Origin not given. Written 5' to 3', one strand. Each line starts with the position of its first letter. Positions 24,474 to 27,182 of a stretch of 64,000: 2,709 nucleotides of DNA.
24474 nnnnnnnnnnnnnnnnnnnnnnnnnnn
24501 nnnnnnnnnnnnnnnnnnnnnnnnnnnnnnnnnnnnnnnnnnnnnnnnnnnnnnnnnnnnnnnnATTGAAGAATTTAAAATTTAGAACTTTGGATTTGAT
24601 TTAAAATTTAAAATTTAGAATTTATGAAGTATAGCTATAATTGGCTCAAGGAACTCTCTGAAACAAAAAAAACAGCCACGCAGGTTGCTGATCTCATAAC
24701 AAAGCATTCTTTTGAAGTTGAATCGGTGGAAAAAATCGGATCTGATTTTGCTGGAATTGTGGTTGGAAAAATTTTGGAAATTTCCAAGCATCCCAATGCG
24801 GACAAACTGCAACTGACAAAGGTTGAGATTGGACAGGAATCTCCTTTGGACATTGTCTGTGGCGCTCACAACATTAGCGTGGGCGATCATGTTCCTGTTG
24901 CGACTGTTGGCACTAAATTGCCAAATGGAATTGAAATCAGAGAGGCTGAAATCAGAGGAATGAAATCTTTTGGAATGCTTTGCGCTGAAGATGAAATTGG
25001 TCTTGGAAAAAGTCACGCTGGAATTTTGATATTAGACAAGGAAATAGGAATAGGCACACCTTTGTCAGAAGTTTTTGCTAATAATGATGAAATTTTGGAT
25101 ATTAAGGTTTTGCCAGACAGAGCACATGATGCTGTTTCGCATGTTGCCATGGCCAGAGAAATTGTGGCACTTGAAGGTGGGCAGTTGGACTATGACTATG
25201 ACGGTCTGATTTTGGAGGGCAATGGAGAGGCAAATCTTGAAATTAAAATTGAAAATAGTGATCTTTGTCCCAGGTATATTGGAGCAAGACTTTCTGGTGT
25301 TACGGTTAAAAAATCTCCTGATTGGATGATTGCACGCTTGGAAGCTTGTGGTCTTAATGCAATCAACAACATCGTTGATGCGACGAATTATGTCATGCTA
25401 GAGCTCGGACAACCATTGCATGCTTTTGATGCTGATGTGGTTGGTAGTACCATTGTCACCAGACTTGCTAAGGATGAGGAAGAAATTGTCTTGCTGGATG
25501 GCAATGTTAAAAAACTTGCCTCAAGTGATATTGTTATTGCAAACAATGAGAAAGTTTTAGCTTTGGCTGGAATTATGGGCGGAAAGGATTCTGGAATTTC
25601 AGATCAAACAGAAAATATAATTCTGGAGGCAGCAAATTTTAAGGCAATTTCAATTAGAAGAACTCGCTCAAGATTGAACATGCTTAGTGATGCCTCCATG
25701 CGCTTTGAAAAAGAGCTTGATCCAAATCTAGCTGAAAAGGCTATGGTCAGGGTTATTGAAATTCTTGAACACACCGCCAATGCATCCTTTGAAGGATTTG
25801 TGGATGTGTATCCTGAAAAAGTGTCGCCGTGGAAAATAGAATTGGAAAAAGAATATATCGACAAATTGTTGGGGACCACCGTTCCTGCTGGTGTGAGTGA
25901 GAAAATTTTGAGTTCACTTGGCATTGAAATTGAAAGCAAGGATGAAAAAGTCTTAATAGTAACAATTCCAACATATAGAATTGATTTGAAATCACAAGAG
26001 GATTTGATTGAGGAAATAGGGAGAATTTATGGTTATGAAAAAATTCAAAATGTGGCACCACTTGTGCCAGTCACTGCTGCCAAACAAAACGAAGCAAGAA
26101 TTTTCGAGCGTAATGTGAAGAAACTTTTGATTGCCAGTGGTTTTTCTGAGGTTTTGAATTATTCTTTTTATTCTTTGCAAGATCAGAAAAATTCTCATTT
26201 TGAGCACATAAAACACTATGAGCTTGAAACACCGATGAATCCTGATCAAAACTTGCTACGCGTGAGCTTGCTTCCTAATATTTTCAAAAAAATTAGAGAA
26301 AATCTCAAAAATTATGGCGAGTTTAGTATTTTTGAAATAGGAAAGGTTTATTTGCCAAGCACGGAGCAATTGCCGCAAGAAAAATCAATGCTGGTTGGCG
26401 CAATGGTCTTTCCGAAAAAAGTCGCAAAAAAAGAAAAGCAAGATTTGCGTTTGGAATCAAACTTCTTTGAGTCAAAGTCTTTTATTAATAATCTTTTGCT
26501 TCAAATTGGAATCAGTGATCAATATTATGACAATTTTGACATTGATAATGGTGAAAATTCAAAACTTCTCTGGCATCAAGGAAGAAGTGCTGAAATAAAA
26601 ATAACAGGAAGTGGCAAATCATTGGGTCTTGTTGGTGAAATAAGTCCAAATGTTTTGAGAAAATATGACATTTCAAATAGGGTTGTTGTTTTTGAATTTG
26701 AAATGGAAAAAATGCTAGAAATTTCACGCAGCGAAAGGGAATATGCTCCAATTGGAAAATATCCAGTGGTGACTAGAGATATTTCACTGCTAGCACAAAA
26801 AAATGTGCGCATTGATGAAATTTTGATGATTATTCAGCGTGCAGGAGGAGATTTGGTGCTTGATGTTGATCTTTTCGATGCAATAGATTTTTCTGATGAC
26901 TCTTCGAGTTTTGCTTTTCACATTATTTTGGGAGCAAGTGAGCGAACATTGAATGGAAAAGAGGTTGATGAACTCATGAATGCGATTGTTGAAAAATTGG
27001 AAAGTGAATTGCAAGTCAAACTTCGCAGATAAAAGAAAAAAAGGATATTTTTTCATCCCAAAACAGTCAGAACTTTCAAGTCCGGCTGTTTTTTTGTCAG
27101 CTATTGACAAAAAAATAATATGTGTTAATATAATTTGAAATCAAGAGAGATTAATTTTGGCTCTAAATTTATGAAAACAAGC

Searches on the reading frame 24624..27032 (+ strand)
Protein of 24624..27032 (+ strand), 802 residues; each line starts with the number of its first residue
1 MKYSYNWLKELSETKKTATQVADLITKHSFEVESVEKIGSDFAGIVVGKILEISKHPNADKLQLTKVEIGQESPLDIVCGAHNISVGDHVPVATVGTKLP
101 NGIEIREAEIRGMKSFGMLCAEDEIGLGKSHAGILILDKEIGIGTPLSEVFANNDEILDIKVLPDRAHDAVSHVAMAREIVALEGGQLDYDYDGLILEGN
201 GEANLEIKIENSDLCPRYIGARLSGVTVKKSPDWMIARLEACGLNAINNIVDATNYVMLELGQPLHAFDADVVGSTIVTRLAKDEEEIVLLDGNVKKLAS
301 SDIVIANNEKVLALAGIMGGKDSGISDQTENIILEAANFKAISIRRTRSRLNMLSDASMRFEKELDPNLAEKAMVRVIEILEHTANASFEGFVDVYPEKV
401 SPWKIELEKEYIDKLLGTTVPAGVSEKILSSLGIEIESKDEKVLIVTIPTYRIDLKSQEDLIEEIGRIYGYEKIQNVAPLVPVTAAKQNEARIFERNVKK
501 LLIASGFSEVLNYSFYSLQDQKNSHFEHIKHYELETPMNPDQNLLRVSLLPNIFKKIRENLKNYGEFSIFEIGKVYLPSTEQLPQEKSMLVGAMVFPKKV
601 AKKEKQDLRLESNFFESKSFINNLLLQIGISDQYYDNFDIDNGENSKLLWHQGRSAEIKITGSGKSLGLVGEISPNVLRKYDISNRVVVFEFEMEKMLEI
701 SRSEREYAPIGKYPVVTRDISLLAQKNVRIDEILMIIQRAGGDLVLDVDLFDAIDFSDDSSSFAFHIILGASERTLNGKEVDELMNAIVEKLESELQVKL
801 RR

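Call 28: find_related_loci(query=window:24624-27032:+, collection=genome_contigs, flank=1000)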
Query window:24624-27032:+ (802 aa) in genome_contigs; peptide patterns used: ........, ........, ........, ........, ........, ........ (x = any residue, [..] = any of these).
160 stretches matched a pattern; 126 encode a relative of the query (tblastn E <= 1e-3); the best 80 are kept; 80 distinct loci.
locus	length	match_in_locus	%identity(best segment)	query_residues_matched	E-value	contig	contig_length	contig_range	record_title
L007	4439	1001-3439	69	1-802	0e+0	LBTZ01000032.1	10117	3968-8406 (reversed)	MAG: Parcubacteria group bacterium GW2011_GWD2_38_11 US70_C0032, whole genome shotgun sequence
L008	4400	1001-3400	70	1-802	0e+0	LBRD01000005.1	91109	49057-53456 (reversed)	MAG: Parcubacteria group bacterium GW2011_GWC1_36_108 UR95_C0005, whole genome shotgun sequence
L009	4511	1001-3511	66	1-802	0e+0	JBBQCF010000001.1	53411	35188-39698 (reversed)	MAG: Candidatus Moraniibacteriota bacterium isolate Co_metawrap_1272 Cmw_1272_k141_10973311_length_53411_cov_12.9984, wh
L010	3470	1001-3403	68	1-802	0e+0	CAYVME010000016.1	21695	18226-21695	MAG TPA_asm: uncultured Bdellovibrionales bacterium isolate SRP011637_co1_104 genome assembly, contig: NODE_665_length_2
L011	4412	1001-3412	61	1-802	0e+0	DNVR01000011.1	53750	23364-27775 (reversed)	MAG TPA_asm: Candidatus Moraniibacteriota bacterium isolate UBA12142 contig_406, whole genome shotgun sequence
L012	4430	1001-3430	59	1-802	0e+0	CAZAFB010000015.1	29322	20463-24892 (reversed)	MAG TPA_asm: uncultured Bdellovibrionales bacterium isolate binchicken_co20_187 genome assembly, contig: NODE_3369_lengt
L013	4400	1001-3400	58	1-802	0e+0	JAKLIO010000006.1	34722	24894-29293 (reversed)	MAG: Patescibacteria group bacterium isolate RA.bin89 RA.bin89_6, whole genome shotgun sequence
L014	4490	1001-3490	57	1-802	0e+0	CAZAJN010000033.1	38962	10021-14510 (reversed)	MAG TPA_asm: uncultured Bdellovibrionales bacterium isolate binchicken_co169_45 genome assembly, contig: k99_483633, who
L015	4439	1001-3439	57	1-800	0e+0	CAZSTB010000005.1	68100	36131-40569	MAG TPA_asm: uncultured Bdellovibrionales bacterium isolate SRP011637_co1_57 genome assembly, contig: NODE_54_length_681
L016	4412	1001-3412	56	1-802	0e+0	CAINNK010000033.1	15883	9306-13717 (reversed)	uncultured bacterium isolate AM_bin-0953 genome assembly, contig: bin-0953:33/46, whole genome shotgun sequence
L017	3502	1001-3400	57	1-802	0e+0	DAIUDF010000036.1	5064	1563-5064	MAG TPA_asm: Candidatus Moraniibacteriota bacterium isolate CTOTU18587 NODE_19194_length_5064_cov_11.621681, whole genom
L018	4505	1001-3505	54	1-802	0e+0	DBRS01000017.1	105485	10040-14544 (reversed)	MAG TPA_asm: Candidatus Moranbacteria bacterium UBA1362 UBA1362_contig_500, whole genome shotgun sequence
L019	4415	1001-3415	55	1-802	0e+0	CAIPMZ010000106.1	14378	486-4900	uncultured bacterium isolate Ja1_bin-0683 genome assembly, contig: bin-0683:106/145, whole genome shotgun sequence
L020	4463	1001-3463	53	1-802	0e+0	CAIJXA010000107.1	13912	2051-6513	uncultured bacterium isolate Kiruna_bin-03293 genome assembly, contig: bin-03293:107/137, whole genome shotgun sequence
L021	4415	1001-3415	54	1-802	0e+0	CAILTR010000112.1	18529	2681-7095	uncultured bacterium isolate Kiruna_bin-03023 genome assembly, contig: bin-03023:112/120, whole genome shotgun sequence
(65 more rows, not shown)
